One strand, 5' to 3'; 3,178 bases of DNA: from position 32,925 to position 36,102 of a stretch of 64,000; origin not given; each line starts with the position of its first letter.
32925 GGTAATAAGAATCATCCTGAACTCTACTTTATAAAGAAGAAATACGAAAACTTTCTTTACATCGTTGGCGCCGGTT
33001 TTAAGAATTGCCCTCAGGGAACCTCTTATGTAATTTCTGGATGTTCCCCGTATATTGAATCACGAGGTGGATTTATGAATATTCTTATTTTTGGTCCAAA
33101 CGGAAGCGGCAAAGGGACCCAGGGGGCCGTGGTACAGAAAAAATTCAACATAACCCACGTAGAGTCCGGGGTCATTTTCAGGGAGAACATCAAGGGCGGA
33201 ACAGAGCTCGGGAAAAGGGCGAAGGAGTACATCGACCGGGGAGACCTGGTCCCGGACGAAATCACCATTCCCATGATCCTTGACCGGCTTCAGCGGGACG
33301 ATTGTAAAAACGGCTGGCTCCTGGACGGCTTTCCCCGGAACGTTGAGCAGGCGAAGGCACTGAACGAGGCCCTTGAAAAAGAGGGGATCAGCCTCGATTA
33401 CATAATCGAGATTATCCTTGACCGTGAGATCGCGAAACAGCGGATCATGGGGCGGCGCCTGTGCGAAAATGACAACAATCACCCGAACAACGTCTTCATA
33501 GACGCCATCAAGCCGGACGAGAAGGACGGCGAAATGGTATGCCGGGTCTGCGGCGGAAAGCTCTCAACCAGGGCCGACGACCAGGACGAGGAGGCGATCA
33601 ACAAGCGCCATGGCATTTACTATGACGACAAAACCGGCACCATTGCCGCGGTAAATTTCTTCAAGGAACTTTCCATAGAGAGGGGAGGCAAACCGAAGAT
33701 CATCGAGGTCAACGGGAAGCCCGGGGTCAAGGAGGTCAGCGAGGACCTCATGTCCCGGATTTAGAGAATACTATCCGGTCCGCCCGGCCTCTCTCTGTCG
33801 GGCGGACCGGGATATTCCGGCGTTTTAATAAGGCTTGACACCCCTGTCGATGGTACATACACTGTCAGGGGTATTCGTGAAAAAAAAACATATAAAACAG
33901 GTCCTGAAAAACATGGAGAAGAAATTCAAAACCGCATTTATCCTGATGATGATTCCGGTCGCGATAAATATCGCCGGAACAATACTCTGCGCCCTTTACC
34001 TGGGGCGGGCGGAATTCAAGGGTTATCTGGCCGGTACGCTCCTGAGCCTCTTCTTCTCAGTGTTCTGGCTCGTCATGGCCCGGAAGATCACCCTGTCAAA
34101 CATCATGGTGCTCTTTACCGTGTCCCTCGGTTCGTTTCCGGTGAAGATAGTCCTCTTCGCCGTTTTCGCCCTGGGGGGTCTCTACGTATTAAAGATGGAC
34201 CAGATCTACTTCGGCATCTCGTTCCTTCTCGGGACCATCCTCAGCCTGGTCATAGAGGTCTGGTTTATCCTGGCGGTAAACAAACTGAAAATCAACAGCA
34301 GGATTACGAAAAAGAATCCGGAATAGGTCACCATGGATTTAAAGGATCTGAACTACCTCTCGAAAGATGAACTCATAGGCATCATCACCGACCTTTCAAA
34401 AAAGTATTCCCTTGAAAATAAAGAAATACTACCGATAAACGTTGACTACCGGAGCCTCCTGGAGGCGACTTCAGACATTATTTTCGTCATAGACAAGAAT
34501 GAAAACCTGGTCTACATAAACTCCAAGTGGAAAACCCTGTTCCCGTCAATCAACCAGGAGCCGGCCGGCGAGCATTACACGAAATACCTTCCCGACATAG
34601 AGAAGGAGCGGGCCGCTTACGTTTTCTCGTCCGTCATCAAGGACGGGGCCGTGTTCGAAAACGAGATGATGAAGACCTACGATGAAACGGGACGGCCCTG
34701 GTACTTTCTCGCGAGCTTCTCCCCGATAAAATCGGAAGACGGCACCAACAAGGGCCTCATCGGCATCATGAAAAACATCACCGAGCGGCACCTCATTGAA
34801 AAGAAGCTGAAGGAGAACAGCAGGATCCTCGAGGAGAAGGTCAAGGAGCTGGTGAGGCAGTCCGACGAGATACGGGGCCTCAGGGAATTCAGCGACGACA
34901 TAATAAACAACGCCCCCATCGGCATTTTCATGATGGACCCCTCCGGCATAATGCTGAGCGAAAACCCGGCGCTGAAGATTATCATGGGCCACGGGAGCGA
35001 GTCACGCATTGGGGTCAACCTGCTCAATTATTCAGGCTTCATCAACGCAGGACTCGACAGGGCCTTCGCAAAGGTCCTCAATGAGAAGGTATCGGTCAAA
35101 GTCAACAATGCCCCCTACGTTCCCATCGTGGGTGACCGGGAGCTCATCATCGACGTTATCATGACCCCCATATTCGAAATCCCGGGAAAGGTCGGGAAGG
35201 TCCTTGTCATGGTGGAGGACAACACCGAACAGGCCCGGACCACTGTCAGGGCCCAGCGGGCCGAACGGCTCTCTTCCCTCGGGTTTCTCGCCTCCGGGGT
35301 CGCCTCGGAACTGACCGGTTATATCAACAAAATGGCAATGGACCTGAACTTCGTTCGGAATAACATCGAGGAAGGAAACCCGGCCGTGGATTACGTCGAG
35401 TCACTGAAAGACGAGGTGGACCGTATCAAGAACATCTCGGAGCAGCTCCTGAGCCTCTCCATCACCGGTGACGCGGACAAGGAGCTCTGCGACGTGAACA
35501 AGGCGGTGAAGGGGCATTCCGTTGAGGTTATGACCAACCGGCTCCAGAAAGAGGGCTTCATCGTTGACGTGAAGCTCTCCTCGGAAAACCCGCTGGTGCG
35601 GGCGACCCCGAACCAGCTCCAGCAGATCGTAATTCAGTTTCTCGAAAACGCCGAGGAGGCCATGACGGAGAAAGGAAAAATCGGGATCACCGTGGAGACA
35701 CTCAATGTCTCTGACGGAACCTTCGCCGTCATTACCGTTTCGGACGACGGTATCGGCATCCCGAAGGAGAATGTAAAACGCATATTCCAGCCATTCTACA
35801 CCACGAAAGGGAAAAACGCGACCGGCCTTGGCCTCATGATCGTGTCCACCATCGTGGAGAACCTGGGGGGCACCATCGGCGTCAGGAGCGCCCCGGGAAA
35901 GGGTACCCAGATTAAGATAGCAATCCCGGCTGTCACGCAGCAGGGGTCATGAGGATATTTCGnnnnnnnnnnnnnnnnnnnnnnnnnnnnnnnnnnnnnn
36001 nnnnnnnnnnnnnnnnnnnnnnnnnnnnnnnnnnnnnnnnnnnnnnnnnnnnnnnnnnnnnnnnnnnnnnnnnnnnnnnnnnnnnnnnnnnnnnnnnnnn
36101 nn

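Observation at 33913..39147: Four-gene operon: 4-TM membrane protein - cytoplasmic PAS histidine kinase - MoxR AAA+ ATPase - VWA protein, with no response regulator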

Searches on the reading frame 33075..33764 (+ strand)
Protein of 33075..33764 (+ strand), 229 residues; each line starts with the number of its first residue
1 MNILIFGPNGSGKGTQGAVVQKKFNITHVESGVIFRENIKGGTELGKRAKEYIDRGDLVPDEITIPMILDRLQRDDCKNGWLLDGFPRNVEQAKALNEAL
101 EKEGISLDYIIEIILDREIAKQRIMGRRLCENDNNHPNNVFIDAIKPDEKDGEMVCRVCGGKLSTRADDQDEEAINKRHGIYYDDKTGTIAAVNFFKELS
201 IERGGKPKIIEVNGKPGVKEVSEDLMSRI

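Call 9: search_protein_families(library=pfam, proteins=[window:33075-33764:+], max_evalue=0.001)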
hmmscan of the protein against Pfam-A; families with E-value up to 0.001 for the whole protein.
window:33075-33764:+ (229 aa): 2 families
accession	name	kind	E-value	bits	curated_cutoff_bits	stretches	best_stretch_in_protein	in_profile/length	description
PF00406.28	ADK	-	2.6e-43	148.2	26.8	1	5-189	1-142/151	Adenylate kinase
PF13207.12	AAA_17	-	2e-22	80.4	27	1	6-128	1-123/136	AAA domain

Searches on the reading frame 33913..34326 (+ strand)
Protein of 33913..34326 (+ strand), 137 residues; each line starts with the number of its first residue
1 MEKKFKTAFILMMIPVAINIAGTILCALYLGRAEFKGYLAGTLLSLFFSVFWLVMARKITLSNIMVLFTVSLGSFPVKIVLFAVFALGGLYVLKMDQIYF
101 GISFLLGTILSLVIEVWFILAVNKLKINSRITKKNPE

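Call 5: search_protein_families(library=pfam, proteins=[window:33913-34326:+], max_evalue=0.1)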
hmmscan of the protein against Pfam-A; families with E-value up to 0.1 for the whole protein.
window:33913-34326:+ (137 aa): 0 families

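Call 6: search_protein_families(library=ncbifam, proteins=[window:33913-34326:+], max_evalue=0.1)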
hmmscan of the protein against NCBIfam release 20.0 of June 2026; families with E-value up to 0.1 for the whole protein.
window:33913-34326:+ (137 aa): 1 family
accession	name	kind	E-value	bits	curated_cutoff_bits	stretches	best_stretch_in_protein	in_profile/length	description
NF053722.1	Cg1360_fam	equivalog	5.3e-05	23.1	40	1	13-121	13-121/128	Cg1360 family ATP-synthase-associated protein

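Call 33: search_protein_families(library=ncbifam, alignment_id=A3, max_evalue=0.05)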
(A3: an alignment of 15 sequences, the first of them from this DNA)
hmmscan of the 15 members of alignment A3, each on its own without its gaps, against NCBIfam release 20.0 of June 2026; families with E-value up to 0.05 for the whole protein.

A. member 1, seq(137 aa): 1 family
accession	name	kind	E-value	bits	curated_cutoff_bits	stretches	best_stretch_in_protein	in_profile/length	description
NF053722.1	Cg1360_fam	equivalog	5.3e-05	23.1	40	1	13-121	13-121/128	Cg1360 family ATP-synthase-associated protein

B. families by the number of members that match (of 15 scanned): 3 families
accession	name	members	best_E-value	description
NF053722.1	Cg1360_fam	11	9.3e-08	Cg1360 family ATP-synthase-associated protein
NF009163.0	PRK12509.1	2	0.0018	Na+/H+ antiporter subunit B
TIGR03025.1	EPS_sugtrans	1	0.013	exopolysaccharide biosynthesis polyprenyl glycosylphosphotransferase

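Call 34: search_protein_families(library=pfam, alignment_id=A3, max_evalue=1)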
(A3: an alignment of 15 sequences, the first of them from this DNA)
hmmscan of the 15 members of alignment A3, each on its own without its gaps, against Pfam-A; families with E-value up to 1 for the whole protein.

A. member 1, seq(137 aa): 0 families

B. families by the number of members that match (of 15 scanned): 9 families
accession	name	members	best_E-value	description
PF03899.21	ATP-synt_I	7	0.00013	ATP synthase I chain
PF03419.18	Peptidase_U4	1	0.0064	Sporulation factor SpoIIGA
PF14325.12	DUF4383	1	0.086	Domain of unknown function (DUF4383)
PF07178.16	TraL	1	0.11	TraL protein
PF20125.4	DUF6515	1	0.15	Family of unknown function (DUF6515)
PF21954.1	TUNAR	1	0.26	TUNAR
PF03742.19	PetN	1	0.32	PetN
PF02723.19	CoV_E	1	0.38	Coronavirus small envelope protein E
PF09843.14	DUF2070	1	0.47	Predicted membrane protein (DUF2070)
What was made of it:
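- Closest known: AtpI / Cg1360-type ATP-synthase-associated membrane proteins. Same: There are full-length sub-threshold matches to NCBIfam NF053722 (model positions 13-121 of 128) and to Pfam PF03899 in many orthologs (calls 6, 33, 34).
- AtpI-like signal for gene 1: calls 6, 33, 34.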

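Call 64: search_protein_families(library=padloc, proteins=[window:33913-34326:+], max_evalue=0.01)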
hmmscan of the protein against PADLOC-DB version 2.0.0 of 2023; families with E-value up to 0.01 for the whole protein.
window:33913-34326:+ (137 aa): 0 families

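Call 71: predict_structure(protein=window:33913-34326:+)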
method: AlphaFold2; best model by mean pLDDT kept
length: 137 residues; sequences in the alignment: 1
mean_pLDDT: 68.5   pTM: 0.48
mean pLDDT of the five models: 68.5, 61.8, 61.6, 59.8, 56.9
residues with pLDDT >= 90: 0; 70-90: 54; 50-70: 83; < 50: 0
segments of 3 or more residues with pLDDT < 50: none
pLDDT, mean of each block of 10 residues (from residue 1): 66 69 69 67 72 64 66 71 70 63 73 75 70 63
secondary structure, 60 per line:
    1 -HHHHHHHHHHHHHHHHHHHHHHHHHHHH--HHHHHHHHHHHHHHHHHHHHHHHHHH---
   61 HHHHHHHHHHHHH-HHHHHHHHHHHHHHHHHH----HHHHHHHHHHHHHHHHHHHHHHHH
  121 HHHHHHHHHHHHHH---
elements in order: H2-29 H32-57 H61-73 H75-92 H97-134

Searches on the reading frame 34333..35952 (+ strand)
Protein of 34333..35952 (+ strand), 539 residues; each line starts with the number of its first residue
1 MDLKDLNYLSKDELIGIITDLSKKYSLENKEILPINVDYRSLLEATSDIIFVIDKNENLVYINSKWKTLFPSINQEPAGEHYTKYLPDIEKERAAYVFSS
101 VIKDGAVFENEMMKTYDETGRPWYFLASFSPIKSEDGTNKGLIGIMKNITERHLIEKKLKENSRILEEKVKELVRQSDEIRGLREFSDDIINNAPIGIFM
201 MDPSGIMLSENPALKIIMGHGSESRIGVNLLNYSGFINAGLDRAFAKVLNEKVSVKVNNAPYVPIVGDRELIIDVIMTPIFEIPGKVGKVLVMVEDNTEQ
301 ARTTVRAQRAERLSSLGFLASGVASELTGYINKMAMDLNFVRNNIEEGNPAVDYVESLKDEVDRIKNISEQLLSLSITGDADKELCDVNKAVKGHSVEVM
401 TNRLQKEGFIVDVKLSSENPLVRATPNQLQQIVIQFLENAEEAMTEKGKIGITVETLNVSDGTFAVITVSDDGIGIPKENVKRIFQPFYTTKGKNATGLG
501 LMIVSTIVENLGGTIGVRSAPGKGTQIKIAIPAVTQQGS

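Call 5: search_protein_families(library=pfam, proteins=[window:34333-35952:+], max_evalue=0.1)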
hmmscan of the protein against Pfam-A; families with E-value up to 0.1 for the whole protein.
window:34333-35952:+ (539 aa): 7 families
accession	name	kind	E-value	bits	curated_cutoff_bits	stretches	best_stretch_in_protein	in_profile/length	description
PF02518.31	HATPase_c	-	1.4e-25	90.3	26.4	1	426-533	3-109/111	Histidine kinase-, DNA gyrase B-, and HSP90-like ATPase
PF08448.16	PAS_4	-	2.9e-15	56.9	23.1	2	43-153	1-109/110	PAS fold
PF00989.32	PAS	-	1.2e-11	45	22.6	1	38-148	2-112/113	PAS fold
PF13426.13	PAS_9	-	2.9e-11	44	27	1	48-151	2-103/103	PAS domain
PF13188.13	PAS_8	-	8e-07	29.2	21.8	1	39-70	3-34/65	PAS domain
PF13589.12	HATPase_c_3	-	0.0067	16.9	25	1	430-491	4-60/137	Histidine kinase-, DNA gyrase B-, and HSP90-like ATPase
PF24820.1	Diguanyl_cycl_sensor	-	0.014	15.8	28.1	1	42-100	1-59/109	Diguanylate cyclase-like sensor domain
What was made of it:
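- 34444..34791 (+): PAS domain 1, residues 38-153. Absent from the short form found in a divergent subclade. PAS_4, PAS and PAS_9 hits (call 5).
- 35608..35931 (+): HATPase_c (CA) domain with intact N, G1, F and G2 boxes. Pfam E 1.4e-25 (call 5).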

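Call 6: search_protein_families(library=ncbifam, proteins=[window:34333-35952:+], max_evalue=0.1)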
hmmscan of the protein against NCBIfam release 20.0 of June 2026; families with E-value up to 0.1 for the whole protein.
window:34333-35952:+ (539 aa): 90 families (the best 25 are shown)
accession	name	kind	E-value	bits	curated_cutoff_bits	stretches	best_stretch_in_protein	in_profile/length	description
NF008468.0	PRK11360.1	equivalog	4.2e-62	210.4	646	2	179-537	262-612/616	two-component system sensor histidine kinase AtoS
NF046044.1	PnpS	equivalog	6.1e-43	147.3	400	2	166-532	36-390/390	two-component system histidine kinase PnpS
NF010411.0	PRK13837.1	equivalog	6.1e-43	146.9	647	1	291-537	425-679/828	two-component system VirA-like sensor kinase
NF007688.0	PRK10364.1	equivalog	1.8e-36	125.9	479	1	307-537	231-455/460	two-component system sensor histidine kinase ZraS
NF052574.1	HisKinEspCMyxo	equivalog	2.5e-33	115.3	1200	1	211-536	314-640/785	serine histidine kinase EspC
NF046020.1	HisKinCckABruc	equivalog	4.6e-31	107.5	1000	1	190-535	351-709/868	cell cycle histidine kinase CckA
NF052573.1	HisKinEspAMyxo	equivalog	1.7e-30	105.8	1400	1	276-536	344-614/755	serine histidine kinase EspA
NF033092.0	HK_WalK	equivalog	4.3e-29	101.5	725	2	191-532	264-593/594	cell wall metabolism sensor histidine kinase WalK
NF046026.1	HisKinCckACaul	equivalog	2.6e-28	98.6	1000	1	287-536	273-535/678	cell cycle histidine kinase CckA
NF038348.1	T2SS_HK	subfamily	5.8e-28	97.6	450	1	335-532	387-572/574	histidine kinase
NF041777.1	sens_FixL_Rhizob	equivalog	2e-27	96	850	3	297-535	236-483/485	sensor protein FixL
NF047874.1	MASE3_PAS_HK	subfamily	1.6e-26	93.3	560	3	418-534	509-626/655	MASE3 domain-containing sensor histidine kinase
TIGR02938.1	nifL_nitrog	equivalog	2.8e-26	92.1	242.45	1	372-530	330-491/494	nitrogen fixation negative regulator NifL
NF053867.1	SprKinKinDBac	equivalog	4.3e-26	91.4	775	1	293-534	266-498/500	sporulation kinase KinD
NF010076.0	PRK13557.1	subfamily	6.7e-25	87.5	631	1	308-537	155-398/540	histidine kinase famiy protein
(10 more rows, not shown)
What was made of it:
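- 34900..35232 (+): PAS domain 2, about residues 190-300. Better conserved than PAS1. Second PAS stretch (calls 5, 6).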

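Call 10: search_solved_structures(query=window:34333-35952:+, show_alignments=3, max_evalue=1e-10)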
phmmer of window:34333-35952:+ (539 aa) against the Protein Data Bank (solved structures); distinct sequences matched with E-value up to 1e-10: 23.
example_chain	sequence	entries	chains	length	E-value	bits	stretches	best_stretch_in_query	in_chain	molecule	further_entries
9jfj_A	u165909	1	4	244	2.9e-24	89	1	307-533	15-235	Sensor histidine kinase ZraS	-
5idj_A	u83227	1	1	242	1.2e-20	77.1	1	309-533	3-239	Histidine kinase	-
3a0r_A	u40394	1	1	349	4.2e-19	71.9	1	181-517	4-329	Sensor protein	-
3d36_A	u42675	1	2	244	1.6e-18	70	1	309-536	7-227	Sporulation kinase B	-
8a3u_A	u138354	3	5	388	9.1e-15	57.6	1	310-535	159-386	Putative Sensory box protein,Sensor protein FixL | Putative Sensory box protein,Putative Sensory box protein,Sensor protein FixL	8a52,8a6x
8a7f_A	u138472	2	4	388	9.3e-15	57.6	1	310-535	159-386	Putative Sensory box protein,Sensor protein FixL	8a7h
5idm_A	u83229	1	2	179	1.7e-14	56.7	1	384-533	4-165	Cell cycle histidine kinase CckA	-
4gcz_A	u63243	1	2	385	3.1e-14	55.9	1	190-535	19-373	Blue-light photoreceptor, Sensor protein fixL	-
4i5s_A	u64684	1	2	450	3.6e-13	52.3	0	426-533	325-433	Putative histidine kinase CovS; VicK-like protein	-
9qq6_A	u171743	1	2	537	1.2e-12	50.6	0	375-532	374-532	histidine kinase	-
8vc9_A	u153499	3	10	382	4.7e-12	48.7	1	303-533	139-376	Leptospira virulence regulator B (LvrB) | histidine kinase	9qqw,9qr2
3sl2_A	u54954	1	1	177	7.6e-12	48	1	419-537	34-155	Sensor histidine kinase yycG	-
6azr_A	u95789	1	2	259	1.1e-11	47.4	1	294-532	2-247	Sensor histidine kinase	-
9p6i_A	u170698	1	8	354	1.2e-11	47.3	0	290-536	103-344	histidine kinase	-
6qrj_A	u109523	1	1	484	1.6e-11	46.9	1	353-535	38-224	Hybrid kinase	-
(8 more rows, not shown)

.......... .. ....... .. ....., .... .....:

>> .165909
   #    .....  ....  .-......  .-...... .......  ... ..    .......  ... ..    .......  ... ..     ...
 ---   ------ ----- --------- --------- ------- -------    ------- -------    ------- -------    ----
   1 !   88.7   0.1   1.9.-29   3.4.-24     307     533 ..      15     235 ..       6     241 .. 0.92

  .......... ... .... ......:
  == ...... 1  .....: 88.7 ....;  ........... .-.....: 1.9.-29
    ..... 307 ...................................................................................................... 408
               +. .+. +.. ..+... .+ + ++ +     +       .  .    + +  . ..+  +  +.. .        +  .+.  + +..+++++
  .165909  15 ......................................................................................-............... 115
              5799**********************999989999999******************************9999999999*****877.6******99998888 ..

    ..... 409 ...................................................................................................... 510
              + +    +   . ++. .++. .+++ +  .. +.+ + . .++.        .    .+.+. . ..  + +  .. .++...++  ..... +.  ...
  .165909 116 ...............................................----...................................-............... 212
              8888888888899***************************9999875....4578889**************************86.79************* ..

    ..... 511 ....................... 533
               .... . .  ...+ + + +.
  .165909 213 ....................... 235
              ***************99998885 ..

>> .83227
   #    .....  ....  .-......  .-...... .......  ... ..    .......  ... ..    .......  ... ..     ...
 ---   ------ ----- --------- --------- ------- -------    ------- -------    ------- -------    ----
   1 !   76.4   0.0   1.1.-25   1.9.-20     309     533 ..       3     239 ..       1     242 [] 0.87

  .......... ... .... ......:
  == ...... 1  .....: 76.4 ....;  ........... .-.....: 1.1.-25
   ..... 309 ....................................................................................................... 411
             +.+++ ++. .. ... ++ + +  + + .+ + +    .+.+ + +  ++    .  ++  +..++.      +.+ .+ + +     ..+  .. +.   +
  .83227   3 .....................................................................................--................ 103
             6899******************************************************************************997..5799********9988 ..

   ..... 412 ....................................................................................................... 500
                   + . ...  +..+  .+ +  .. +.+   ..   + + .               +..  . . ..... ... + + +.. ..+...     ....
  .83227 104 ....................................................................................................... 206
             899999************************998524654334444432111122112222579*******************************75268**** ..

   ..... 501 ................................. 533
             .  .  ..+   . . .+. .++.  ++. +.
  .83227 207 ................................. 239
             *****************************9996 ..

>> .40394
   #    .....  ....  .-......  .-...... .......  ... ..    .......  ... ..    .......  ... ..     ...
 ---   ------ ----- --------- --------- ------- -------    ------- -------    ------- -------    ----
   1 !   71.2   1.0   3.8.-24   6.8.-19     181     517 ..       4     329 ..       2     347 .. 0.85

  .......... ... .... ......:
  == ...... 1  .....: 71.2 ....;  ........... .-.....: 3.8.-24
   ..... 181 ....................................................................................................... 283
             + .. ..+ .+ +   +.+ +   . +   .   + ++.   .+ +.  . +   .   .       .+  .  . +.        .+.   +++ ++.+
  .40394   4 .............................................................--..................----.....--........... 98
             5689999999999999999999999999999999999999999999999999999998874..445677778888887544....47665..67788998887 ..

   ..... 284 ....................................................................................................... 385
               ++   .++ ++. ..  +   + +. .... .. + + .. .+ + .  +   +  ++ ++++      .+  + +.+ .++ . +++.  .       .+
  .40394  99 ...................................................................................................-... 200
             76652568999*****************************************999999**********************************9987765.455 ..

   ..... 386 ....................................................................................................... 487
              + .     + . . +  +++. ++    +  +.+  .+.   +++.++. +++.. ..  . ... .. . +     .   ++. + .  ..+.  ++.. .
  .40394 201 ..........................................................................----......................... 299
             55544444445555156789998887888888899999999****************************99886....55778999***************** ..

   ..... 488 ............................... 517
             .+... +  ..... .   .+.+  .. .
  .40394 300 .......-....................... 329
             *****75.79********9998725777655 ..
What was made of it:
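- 34900..35232 (+): ThkA and AtoS alignments start at residues 179-181 (calls 6, 10).
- On Two-component sensor histidine kinase (HisKA type): Ser325 aligns with the His of ZraS, CckA and ThkA (call 10).
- The overall HK architecture is present, and the best family matches are AtoS, ZraS and PnpS (calls 5, 6, 10).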

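Call 64: search_protein_families(library=padloc, proteins=[window:34333-35952:+], max_evalue=0.01)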
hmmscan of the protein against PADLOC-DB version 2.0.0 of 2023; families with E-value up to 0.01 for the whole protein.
window:34333-35952:+ (539 aa): 1 family
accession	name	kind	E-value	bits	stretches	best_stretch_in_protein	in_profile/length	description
PDLC00604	ZorA1|ZorA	-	0.0015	15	1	282-385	360-463/639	MotA/ExbB/TolQ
